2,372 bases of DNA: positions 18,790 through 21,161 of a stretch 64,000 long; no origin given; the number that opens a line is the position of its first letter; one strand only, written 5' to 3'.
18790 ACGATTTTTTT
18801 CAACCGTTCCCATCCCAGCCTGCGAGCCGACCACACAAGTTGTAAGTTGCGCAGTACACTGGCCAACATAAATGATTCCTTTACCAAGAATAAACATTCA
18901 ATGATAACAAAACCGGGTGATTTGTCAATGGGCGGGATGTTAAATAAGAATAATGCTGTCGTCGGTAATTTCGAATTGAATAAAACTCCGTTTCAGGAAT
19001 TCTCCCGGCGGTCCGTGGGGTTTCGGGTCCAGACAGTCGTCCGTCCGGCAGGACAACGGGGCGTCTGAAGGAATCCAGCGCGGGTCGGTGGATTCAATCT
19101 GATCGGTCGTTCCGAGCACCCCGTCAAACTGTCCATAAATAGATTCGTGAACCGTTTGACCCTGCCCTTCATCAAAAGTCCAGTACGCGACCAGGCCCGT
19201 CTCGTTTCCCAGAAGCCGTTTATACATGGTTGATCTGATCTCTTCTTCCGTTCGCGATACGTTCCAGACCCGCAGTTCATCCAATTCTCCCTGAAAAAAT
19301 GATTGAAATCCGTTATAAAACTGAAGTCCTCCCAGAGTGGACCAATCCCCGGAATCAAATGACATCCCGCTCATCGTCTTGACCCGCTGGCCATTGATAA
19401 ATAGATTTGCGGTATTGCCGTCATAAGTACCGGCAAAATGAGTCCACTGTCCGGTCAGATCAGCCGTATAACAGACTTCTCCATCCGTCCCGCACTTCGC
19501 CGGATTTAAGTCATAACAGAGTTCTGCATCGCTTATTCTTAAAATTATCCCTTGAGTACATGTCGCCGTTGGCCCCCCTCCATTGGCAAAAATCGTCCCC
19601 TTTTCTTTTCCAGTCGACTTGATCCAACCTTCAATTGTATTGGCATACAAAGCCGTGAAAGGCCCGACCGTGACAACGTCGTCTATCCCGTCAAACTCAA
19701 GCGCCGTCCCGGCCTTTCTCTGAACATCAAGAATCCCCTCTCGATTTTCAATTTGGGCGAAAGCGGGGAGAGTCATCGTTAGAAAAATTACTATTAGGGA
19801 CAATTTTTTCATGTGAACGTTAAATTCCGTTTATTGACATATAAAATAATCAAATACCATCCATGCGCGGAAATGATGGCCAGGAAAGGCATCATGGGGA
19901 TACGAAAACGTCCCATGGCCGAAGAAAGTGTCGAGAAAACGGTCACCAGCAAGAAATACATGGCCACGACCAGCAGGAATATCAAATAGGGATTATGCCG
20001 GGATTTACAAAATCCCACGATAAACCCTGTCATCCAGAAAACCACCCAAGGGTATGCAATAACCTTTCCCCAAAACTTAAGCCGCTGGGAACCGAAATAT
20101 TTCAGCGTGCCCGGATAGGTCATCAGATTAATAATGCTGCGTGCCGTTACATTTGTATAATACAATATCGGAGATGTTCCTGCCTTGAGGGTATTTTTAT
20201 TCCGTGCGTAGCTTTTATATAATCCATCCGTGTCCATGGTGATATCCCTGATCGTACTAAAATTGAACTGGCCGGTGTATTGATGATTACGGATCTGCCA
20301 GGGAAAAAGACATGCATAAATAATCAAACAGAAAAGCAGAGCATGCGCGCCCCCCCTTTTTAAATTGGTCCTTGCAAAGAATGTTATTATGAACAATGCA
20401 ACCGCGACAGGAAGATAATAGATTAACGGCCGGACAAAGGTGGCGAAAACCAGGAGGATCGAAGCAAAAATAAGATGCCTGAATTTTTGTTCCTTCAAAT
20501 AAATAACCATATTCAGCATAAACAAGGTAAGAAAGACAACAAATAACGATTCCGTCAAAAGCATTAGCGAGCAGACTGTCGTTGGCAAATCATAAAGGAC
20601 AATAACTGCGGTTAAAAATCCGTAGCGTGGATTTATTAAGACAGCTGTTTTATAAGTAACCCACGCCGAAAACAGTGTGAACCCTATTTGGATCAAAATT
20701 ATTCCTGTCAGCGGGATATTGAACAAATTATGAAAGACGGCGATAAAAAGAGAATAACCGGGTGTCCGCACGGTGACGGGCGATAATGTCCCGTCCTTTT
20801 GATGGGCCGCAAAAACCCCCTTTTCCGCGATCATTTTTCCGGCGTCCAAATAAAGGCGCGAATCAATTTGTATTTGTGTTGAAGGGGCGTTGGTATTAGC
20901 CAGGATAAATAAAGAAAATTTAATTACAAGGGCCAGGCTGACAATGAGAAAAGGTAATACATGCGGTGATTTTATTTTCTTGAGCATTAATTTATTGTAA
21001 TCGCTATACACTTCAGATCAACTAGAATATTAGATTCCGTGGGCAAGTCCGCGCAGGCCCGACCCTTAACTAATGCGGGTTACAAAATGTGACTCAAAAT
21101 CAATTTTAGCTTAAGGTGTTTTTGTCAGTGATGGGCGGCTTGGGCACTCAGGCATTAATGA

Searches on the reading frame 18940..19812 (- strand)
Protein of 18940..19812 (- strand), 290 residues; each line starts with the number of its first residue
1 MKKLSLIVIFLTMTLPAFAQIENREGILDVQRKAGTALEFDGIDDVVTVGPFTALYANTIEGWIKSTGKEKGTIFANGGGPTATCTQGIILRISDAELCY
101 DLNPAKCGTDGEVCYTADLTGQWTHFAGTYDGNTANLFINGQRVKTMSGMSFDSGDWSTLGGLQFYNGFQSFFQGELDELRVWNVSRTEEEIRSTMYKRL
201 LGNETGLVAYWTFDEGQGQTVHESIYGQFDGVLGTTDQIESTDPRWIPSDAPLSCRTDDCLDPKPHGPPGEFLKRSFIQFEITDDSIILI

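Call 57: search_protein_families(library=pfam, proteins=[window:18940-19812:-], max_evalue=0.00001)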
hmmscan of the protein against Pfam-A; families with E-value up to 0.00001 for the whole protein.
window:18940-19812:- (290 aa): 1 family
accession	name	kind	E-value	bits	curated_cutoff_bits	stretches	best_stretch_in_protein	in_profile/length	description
PF13385.13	Laminin_G_3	-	6.5e-20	72.3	27.6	1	47-192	7-150/151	Concanavalin A-like lectin/glucanases superfamily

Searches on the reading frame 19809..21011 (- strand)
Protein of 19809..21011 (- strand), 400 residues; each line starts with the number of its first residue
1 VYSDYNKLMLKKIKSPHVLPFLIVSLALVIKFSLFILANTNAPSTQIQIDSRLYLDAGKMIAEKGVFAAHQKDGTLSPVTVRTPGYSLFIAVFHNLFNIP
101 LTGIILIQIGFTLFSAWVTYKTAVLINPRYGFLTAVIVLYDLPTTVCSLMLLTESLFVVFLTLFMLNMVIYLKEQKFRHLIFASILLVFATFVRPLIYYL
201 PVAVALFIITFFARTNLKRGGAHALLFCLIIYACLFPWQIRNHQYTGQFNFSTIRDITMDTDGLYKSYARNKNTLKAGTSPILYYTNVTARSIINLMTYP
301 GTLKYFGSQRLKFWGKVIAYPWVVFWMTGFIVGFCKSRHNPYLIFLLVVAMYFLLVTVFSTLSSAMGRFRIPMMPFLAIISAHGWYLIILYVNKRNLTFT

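Call 57: search_protein_families(library=pfam, proteins=[window:19809-21011:-], max_evalue=0.00001)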
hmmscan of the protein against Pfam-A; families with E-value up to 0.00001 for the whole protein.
window:19809-21011:- (400 aa): 1 family
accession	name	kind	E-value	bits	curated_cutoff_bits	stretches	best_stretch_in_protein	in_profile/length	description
PF13231.12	PMT_2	-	2.3e-08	34.8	26.1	1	82-238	2-160/160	Dolichyl-phosphate-mannose-protein mannosyltransferase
